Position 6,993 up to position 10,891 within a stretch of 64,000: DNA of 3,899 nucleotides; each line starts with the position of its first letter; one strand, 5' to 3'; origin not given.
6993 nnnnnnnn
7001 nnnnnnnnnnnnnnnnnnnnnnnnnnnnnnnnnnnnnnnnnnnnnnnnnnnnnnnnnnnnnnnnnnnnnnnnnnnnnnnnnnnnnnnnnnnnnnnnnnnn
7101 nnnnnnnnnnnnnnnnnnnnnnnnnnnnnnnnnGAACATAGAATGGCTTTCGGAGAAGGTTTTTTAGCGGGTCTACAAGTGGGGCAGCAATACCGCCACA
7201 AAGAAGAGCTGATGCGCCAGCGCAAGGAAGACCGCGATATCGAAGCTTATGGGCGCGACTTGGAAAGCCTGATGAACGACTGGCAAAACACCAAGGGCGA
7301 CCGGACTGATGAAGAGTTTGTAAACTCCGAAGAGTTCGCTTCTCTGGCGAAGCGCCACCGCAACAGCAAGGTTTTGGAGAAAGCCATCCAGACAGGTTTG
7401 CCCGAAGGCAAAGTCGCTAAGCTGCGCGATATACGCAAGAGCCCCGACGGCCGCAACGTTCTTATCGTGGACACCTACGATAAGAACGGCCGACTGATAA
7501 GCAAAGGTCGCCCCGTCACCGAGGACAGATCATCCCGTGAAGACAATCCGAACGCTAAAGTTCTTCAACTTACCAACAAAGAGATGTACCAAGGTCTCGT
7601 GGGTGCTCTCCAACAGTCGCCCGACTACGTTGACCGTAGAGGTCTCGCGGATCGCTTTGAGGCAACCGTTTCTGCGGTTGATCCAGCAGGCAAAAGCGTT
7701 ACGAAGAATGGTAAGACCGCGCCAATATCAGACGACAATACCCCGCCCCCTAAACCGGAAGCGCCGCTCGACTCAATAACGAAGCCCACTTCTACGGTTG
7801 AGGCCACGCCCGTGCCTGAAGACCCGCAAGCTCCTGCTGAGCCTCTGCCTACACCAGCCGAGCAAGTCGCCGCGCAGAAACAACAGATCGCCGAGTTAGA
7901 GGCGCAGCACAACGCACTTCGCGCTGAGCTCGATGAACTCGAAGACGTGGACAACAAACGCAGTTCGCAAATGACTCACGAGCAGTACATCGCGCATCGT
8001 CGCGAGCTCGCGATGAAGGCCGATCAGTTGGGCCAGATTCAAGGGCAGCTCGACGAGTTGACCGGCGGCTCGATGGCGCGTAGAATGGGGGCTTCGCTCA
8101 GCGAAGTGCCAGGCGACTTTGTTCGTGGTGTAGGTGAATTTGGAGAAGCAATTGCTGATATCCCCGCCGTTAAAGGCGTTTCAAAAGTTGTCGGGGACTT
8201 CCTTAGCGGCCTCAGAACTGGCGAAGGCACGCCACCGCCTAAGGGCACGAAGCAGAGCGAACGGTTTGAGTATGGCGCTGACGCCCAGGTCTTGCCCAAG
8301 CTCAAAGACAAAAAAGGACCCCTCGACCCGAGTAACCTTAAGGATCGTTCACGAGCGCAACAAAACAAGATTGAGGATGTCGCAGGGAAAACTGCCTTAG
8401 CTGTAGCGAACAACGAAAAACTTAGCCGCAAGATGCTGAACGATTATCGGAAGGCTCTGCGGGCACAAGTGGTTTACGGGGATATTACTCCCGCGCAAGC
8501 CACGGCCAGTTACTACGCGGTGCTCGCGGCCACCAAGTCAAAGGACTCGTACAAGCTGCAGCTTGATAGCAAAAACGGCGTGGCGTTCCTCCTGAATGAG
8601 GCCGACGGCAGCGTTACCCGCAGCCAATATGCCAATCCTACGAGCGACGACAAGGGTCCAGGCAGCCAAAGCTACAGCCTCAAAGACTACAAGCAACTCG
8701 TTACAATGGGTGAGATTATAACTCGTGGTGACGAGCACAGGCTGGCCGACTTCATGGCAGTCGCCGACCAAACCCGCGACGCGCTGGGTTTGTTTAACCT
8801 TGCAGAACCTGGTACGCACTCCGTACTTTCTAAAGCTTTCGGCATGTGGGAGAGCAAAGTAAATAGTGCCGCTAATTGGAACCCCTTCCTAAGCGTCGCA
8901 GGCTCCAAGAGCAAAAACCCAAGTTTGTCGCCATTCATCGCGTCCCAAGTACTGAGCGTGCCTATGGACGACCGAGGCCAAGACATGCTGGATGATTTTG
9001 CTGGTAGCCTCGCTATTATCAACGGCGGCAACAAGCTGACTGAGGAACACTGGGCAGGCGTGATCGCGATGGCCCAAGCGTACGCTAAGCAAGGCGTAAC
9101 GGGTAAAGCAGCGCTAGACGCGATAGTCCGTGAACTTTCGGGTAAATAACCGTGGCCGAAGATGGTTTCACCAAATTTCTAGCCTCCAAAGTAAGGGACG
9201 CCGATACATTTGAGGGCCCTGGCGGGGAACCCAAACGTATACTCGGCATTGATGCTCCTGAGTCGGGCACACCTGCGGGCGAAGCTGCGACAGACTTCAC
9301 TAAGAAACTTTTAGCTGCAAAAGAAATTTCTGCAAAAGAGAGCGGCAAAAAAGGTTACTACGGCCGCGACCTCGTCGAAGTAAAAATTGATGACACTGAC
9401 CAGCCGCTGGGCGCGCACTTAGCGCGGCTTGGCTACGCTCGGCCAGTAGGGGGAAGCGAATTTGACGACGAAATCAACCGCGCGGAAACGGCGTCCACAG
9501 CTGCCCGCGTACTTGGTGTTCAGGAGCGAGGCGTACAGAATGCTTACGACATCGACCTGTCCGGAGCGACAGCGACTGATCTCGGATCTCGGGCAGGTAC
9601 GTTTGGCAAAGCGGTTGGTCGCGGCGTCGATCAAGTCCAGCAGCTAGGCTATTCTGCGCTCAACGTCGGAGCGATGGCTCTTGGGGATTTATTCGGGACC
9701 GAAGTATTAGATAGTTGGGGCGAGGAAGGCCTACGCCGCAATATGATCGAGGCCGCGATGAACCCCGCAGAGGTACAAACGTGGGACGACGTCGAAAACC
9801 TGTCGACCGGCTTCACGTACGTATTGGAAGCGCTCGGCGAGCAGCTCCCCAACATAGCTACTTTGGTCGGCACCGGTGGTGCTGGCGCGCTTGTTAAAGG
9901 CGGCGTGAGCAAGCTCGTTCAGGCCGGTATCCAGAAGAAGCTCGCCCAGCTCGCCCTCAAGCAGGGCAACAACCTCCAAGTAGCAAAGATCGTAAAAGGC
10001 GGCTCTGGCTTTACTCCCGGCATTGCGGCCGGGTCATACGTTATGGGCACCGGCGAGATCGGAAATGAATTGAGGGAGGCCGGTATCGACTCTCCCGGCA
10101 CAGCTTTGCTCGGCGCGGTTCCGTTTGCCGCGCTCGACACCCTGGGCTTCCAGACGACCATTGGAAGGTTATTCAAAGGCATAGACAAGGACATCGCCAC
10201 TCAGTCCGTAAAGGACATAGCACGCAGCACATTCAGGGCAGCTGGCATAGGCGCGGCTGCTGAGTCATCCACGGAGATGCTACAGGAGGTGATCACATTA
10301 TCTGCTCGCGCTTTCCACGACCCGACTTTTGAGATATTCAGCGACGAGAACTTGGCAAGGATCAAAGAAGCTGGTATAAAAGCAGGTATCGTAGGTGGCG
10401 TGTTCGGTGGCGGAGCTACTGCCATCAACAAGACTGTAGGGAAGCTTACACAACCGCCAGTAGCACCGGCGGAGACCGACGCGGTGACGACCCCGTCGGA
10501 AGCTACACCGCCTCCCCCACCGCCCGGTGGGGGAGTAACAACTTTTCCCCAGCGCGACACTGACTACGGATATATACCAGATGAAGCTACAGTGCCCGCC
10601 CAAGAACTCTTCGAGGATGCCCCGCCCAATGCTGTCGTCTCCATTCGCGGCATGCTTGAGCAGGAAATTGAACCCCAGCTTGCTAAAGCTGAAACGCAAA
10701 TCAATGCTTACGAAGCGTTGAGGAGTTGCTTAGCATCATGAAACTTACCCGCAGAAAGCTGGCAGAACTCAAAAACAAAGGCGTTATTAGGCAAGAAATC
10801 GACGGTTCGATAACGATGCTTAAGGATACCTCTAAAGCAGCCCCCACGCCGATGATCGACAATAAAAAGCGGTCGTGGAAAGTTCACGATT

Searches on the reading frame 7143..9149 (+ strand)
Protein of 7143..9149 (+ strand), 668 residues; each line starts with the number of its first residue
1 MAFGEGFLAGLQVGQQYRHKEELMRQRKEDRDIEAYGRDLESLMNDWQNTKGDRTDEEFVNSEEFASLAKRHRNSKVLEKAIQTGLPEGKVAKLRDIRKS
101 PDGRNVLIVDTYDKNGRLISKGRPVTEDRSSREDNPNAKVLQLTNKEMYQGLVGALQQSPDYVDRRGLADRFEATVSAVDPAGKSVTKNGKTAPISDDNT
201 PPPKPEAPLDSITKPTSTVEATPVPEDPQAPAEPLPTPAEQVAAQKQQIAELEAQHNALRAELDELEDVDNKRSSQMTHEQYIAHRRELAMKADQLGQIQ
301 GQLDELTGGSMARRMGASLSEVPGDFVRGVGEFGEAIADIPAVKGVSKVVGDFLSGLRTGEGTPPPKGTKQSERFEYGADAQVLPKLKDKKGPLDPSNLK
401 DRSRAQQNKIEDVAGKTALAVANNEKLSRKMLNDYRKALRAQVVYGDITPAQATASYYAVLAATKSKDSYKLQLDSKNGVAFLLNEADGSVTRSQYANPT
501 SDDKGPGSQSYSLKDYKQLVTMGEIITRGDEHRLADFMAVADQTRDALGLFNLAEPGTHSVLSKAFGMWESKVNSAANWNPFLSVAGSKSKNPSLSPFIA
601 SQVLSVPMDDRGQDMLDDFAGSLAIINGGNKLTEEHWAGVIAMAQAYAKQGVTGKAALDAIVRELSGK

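Call 30: search_protein_families(library=phrogs, proteins=[window:7143-9149:+], max_evalue=0.00001)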
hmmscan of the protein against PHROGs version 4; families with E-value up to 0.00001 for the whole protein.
window:7143-9149:+ (668 aa): 0 families

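Call 99: search_protein_families(library=pfam, proteins=[window:7143-9149:+], max_evalue=0.01)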
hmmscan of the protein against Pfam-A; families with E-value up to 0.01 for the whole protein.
window:7143-9149:+ (668 aa): 1 family
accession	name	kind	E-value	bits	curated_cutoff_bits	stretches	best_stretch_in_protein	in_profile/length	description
PF23991.1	DUF7310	-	0.0089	16.9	40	0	226-271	23-68/83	Coiled-coil region of unknown function (DUF7310)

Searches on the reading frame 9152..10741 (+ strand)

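Call 30: search_protein_families(library=phrogs, proteins=[window:9152-10741:+], max_evalue=0.00001)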
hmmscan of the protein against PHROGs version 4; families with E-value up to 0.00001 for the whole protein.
window:9152-10741:+ (529 aa): 2 families
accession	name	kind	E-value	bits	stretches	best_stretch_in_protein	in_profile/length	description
phrog_6958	-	head and packaging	6.1e-10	38.5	1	150-449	66-339/1052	virion structural protein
phrog_452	-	DNA, RNA and nucleotide metabolism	4.7e-08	34.1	1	29-102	99-180/201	endonuclease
